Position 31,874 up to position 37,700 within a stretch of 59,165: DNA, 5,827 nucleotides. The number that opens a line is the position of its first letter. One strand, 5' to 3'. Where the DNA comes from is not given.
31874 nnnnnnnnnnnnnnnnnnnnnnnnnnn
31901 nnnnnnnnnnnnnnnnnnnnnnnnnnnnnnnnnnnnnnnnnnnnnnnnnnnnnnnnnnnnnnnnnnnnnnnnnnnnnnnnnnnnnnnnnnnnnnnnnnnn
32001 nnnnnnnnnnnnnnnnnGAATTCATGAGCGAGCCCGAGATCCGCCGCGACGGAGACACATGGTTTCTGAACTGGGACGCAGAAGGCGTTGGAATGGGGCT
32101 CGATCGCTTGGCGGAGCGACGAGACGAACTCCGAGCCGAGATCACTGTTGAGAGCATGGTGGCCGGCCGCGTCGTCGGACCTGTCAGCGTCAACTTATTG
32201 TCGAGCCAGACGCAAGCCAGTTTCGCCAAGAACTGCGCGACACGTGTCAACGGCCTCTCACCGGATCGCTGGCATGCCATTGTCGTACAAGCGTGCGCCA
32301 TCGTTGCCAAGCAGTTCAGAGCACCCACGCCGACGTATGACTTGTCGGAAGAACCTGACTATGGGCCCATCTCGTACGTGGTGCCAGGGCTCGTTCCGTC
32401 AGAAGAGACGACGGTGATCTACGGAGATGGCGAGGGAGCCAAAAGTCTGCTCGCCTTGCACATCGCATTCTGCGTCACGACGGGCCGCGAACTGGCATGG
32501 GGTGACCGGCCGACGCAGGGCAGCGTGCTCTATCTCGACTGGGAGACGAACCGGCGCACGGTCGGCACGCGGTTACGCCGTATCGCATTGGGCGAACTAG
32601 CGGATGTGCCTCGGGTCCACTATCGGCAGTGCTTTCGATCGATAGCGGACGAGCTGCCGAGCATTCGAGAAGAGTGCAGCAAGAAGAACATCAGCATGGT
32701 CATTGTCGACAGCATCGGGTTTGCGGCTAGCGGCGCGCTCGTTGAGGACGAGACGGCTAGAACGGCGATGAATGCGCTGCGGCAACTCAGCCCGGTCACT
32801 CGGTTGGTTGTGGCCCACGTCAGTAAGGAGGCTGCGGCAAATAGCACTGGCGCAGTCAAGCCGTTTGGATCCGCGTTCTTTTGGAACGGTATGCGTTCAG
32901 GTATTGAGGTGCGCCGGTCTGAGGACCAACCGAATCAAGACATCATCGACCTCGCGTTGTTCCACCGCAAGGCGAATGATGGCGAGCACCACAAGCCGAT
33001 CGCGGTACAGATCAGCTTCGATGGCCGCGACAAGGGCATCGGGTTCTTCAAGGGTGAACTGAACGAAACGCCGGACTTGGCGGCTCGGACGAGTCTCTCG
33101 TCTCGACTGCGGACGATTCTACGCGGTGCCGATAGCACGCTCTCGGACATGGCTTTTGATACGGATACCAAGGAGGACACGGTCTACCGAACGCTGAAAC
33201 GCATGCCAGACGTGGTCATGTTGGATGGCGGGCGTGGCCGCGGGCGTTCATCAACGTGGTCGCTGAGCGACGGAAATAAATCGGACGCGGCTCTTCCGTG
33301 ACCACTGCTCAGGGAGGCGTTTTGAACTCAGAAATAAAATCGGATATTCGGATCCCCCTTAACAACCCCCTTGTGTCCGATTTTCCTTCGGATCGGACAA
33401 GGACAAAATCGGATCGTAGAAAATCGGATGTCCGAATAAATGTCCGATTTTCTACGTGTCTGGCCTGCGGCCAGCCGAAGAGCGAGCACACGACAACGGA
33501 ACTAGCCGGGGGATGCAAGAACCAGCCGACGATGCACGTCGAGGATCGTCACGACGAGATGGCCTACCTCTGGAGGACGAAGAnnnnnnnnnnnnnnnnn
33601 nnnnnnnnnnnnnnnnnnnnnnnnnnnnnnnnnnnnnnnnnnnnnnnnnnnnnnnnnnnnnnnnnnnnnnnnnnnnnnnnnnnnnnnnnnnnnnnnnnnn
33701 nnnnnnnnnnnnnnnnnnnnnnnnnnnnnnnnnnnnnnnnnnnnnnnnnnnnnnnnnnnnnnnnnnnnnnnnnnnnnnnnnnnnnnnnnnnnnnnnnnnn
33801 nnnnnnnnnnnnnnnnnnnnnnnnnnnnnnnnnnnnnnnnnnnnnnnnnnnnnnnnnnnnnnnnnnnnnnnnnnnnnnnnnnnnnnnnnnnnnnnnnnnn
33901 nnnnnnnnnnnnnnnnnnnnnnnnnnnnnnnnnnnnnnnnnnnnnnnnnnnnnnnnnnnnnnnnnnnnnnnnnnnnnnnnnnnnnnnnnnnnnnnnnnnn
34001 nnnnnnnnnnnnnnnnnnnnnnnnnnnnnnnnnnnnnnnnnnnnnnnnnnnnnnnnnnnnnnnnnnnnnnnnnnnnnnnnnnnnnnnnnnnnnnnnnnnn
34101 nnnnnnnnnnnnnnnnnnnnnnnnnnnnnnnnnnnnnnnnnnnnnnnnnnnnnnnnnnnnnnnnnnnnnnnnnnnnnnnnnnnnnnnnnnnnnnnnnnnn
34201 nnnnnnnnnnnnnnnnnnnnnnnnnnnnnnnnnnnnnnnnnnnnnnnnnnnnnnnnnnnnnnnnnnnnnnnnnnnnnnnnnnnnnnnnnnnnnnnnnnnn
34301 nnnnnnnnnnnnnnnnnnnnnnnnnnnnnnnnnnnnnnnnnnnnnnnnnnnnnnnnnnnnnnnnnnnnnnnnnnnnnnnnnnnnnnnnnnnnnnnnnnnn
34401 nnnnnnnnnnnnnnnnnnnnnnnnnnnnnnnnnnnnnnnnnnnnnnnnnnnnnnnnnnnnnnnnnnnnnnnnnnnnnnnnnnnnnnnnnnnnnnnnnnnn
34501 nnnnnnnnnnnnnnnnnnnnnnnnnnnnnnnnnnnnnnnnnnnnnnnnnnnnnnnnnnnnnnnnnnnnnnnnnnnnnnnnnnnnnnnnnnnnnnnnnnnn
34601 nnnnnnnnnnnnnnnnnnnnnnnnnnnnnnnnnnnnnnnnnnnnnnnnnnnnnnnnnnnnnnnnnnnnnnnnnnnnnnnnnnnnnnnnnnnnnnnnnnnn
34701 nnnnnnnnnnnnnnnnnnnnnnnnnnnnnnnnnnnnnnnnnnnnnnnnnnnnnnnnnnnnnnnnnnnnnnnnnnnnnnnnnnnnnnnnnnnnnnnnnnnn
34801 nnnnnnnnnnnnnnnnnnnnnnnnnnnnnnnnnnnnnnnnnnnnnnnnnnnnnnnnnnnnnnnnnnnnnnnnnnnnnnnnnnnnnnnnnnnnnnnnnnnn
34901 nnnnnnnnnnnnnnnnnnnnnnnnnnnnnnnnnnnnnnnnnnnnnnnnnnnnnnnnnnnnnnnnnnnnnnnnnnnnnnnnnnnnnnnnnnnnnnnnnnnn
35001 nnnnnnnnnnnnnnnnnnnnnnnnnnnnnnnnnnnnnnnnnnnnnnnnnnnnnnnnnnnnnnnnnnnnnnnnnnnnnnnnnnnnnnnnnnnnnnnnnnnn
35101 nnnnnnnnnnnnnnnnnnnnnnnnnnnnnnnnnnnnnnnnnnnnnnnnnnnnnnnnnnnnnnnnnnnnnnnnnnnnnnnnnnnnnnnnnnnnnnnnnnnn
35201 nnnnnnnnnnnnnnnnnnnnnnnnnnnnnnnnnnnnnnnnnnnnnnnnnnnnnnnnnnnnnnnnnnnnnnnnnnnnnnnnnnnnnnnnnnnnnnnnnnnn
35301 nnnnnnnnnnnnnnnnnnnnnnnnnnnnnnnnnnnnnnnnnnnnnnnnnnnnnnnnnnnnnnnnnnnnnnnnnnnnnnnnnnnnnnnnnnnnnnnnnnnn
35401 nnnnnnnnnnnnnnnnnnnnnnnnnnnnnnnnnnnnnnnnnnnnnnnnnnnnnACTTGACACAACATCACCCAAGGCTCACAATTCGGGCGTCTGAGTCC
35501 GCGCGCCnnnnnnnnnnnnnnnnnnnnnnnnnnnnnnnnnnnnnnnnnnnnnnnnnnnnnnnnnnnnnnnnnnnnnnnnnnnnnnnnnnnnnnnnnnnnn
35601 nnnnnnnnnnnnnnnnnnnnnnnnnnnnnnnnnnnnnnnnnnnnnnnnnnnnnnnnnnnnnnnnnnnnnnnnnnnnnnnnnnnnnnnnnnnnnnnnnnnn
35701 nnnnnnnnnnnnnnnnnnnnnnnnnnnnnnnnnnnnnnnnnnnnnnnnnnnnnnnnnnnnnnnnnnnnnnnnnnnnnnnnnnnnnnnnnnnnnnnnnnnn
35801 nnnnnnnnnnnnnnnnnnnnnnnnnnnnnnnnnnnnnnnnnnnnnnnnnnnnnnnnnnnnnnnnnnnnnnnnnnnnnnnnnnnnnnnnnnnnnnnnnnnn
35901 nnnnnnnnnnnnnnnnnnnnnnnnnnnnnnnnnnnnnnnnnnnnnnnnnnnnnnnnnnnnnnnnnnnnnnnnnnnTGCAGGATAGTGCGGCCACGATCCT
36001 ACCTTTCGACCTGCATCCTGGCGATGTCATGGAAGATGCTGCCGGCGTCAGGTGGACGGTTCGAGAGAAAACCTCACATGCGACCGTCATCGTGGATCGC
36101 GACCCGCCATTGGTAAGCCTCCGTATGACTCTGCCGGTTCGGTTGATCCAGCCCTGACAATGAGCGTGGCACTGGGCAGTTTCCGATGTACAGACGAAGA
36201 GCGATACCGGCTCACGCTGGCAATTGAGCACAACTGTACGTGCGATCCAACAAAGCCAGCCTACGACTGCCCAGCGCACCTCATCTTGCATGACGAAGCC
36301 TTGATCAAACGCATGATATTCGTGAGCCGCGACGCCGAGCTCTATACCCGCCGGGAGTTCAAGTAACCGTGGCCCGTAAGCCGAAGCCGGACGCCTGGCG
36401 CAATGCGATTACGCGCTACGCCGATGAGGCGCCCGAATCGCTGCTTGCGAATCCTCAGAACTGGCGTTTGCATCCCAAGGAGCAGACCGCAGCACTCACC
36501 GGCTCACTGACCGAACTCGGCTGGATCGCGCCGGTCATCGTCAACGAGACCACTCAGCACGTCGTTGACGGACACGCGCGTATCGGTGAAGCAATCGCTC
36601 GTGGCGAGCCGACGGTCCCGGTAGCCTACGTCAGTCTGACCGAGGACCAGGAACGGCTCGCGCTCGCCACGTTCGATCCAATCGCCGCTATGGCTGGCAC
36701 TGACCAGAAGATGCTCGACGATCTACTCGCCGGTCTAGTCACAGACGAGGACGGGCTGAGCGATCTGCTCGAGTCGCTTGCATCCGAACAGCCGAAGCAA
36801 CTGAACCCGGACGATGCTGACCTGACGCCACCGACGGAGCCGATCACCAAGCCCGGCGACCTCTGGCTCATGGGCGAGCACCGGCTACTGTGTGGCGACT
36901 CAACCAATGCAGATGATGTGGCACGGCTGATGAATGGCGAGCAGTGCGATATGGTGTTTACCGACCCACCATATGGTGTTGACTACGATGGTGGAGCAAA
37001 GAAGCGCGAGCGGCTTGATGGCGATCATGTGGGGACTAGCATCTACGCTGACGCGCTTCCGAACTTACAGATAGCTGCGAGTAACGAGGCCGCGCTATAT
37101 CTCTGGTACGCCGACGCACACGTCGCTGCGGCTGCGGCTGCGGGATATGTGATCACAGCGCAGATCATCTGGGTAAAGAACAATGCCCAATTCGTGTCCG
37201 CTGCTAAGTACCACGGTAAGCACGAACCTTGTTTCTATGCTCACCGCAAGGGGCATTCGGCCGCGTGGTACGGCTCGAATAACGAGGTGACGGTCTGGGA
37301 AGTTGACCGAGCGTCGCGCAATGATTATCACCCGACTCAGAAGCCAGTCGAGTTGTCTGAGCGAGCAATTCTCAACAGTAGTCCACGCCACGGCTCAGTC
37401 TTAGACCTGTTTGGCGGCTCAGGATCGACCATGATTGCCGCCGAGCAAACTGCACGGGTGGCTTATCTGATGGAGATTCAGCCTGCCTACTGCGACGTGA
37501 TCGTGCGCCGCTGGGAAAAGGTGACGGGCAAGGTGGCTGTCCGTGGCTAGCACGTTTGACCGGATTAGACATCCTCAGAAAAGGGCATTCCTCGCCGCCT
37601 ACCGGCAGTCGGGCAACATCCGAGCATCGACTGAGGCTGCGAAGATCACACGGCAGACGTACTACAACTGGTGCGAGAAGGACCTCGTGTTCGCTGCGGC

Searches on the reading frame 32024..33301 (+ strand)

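Call 25: search_protein_families(library=pfam, proteins=[window:32024-33301:+], max_evalue=0.01)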
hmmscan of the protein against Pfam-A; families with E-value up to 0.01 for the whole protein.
window:32024-33301:+ (425 aa): 1 family
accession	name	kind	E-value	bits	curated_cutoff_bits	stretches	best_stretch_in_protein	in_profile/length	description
PF13481.12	AAA_25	-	2e-20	73.7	27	1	115-270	21-194/195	AAA domain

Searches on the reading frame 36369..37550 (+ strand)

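Call 25: search_protein_families(library=pfam, proteins=[window:36369-37550:+], max_evalue=0.01)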
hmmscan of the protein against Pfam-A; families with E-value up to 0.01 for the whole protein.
window:36369-37550:+ (393 aa): 2 families
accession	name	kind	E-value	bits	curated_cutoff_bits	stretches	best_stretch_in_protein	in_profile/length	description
PF01555.25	N6_N4_Mtase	-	1.7e-20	74.3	26.7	1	194-379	2-220/221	DNA methylase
PF03602.21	Cons_hypoth95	-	3.1e-06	27.4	24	0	321-385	22-87/182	Conserved hypothetical protein 95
